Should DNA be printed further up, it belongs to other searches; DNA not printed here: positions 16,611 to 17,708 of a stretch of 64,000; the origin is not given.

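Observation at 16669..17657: Low-GC SUKH/SMI1-KNR4-like gene inserted exactly at the yjbQ-permease junction, bracketed by a 57-bp duplication of that junction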

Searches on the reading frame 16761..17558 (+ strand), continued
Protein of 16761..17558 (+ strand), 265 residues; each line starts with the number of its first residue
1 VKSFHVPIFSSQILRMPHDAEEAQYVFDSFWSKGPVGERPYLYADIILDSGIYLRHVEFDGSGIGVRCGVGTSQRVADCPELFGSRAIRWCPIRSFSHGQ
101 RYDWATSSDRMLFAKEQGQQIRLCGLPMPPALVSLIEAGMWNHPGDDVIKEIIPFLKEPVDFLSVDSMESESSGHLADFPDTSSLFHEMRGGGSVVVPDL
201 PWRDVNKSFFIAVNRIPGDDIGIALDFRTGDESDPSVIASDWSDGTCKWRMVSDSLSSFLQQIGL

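Call 65: search_protein_families(library=pfam, proteins=[L013:3540-3950:+, L013:3993-4448:+, L013:4458-4895:+, L013:5012-5482:+, L013:5570-5878:+, L013:6001-6486:+, L013:6616-6918:+, L013:7769-8125:+, L013:8254-8613:+, L013:8737-9156:+], max_evalue=0.1)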
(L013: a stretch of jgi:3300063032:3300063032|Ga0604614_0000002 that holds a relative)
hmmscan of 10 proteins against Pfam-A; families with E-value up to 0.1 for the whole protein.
L013:3540-3950:+ (136 aa): 0 families

L013:3993-4448:+ (151 aa): 0 families

L013:4458-4895:+ (145 aa): 0 families

L013:5012-5482:+ (156 aa): 0 families

L013:5570-5878:+ (102 aa): 0 families

L013:6001-6486:+ (161 aa): 1 family
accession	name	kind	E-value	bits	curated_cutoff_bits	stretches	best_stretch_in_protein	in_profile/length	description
PF09346.15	SMI1_KNR4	-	0.0036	18.4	25.4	1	112-157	85-124/125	SMI1 / KNR4 family (SUKH-1)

L013:6616-6918:+ (100 aa): 1 family
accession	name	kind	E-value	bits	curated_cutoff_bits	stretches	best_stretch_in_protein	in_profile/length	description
PF03992.22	ABM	-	3.7e-07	30.7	23.1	1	1-57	1-58/78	Antibiotic biosynthesis monooxygenase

L013:7769-8125:+ (118 aa): 0 families

L013:8254-8613:+ (119 aa): 0 families

L013:8737-9156:+ (139 aa): 0 families

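Call 70: fold_search(model_id=the predicted structure, library=viral)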
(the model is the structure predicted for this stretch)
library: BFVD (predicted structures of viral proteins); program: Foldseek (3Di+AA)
matches with E <= 10: 326; with E <= 0.001: 0
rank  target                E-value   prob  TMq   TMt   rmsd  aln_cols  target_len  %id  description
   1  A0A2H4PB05            1.9e-01  0.06  0.13  0.16  15.9       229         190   10  (no name in the UniProt tables at hand)
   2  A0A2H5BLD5            2.2e-01  0.03  0.13  0.11  18.6       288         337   12  Uncharacterized protein [Streptomyces phage AbbeyMikolon]
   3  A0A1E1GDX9            7.6e-01  0.18  0.16  0.40   6.7        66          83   15  (no name in the UniProt tables at hand)
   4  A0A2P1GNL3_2          8.1e-01  0.06  0.13  0.04   9.0        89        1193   15  Genome polyprotein (Fragment) [Zhejiang gunthers frog calicivirus 2]
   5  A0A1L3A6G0            1.0e+00  0.06  0.13  0.24   8.9        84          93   11  Major capsid protein VP1 (Fragment) [Norovirus GII.6]
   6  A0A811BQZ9            1.1e+00  0.08  0.20  0.16  11.4       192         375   12  Uncharacterized protein [Pandoravirus japonicus]
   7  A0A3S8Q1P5            1.1e+00  0.07  0.13  0.27   8.6        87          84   13  VP1 (Fragment) [Norovirus GII]
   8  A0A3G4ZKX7            1.2e+00  0.14  0.18  0.20  10.4       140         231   16  Uncharacterized protein [Terrestrivirus sp.]
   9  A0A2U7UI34            1.2e+00  0.11  0.15  0.13   6.2        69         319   17  Uncharacterized protein [Pandoravirus macleodensis]
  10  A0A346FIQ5            1.2e+00  0.09  0.11  0.33   5.7        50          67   12  (no name in the UniProt tables at hand)
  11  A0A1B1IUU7            1.2e+00  0.01  0.09  0.04  23.8        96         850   12  (no name in the UniProt tables at hand)
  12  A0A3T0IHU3            1.2e+00  0.02  0.10  0.16  14.1       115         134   11  Uncharacterized protein [Bacillus phage pW2]
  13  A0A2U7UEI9            1.4e+00  0.25  0.18  0.15   4.3        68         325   15  Uncharacterized protein [Pandoravirus macleodensis]
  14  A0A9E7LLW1            1.4e+00  0.12  0.14  0.23   3.9        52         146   19  (no name in the UniProt tables at hand)
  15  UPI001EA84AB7         1.4e+00  0.10  0.15  0.15   4.4        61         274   15  (no name look-up for this kind of identifier)
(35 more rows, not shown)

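Call 79: search_protein_families(library=pfam, alignment_id=A1, max_evalue=0.1)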
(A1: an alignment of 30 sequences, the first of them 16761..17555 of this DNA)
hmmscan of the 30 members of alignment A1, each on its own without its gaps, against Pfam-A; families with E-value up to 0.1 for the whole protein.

A. member 1, window:16761-17555:+ (265 aa): 0 families

B. families by the number of members that match (of 30 scanned): 4 families
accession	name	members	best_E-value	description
PF09346.15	SMI1_KNR4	10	0.00042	SMI1 / KNR4 family (SUKH-1)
PF08263.17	LRRNT_2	2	0.018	Leucine rich repeat N-terminal domain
PF02814.20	UreE_N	1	0.031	UreE urease accessory protein, N-terminal domain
PF24187.1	DUF7415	1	0.053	Domain of unknown function (DUF7415)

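Call 87: search_protein_families(library=pfam, proteins=[P0035, P0053, P0060, P0086, P0042, P0073, P0049, P0048, P0127, P0128], max_evalue=0.01)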
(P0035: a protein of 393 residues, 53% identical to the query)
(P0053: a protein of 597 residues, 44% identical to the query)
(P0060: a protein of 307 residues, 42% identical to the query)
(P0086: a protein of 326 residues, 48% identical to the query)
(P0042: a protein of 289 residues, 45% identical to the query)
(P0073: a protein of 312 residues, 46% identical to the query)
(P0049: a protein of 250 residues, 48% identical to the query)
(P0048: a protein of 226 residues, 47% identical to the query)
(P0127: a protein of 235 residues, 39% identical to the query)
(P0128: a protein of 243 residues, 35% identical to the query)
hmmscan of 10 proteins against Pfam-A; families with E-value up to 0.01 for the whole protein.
P0035 (393 aa): 0 families

P0053 (597 aa): 5 families
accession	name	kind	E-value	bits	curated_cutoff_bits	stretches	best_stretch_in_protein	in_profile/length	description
PF00575.29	S1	-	1.6e-33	115.4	22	3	516-585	4-73/74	S1 RNA binding domain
PF23459.1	S1_RRP5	-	3.5e-09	37.5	27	0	517-584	4-71/72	RRP5 S1 domain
PF21710.3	Spt6_S1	-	4.9e-06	27.2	27.5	0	519-578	19-79/91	Spt6, S1/OB domain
PF13509.12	S1_2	-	0.002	18.6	21.8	0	523-571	8-48/61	S1 domain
PF18614.7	RNase_II_C_S1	-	0.0059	16.9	26.6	1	377-406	27-58/59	RNase II-type exonuclease C-terminal S1 domain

P0060 (307 aa): 2 families
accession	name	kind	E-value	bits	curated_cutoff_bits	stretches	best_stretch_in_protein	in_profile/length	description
PF12867.12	DinB_2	-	3.4e-06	27.9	24.8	1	24-159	2-125/128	DinB superfamily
PF09346.15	SMI1_KNR4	-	0.0079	17.2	25.4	0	238-303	66-124/125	SMI1 / KNR4 family (SUKH-1)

P0086 (326 aa): 0 families

P0042 (289 aa): 0 families

P0073 (312 aa): 0 families

P0049 (250 aa): 0 families

P0048 (226 aa): 0 families

P0127 (235 aa): 1 family
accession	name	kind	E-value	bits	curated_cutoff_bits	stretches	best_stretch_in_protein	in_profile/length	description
PF09346.15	SMI1_KNR4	-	0.0033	18.5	25.4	1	182-230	79-123/125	SMI1 / KNR4 family (SUKH-1)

P0128 (243 aa): 0 families
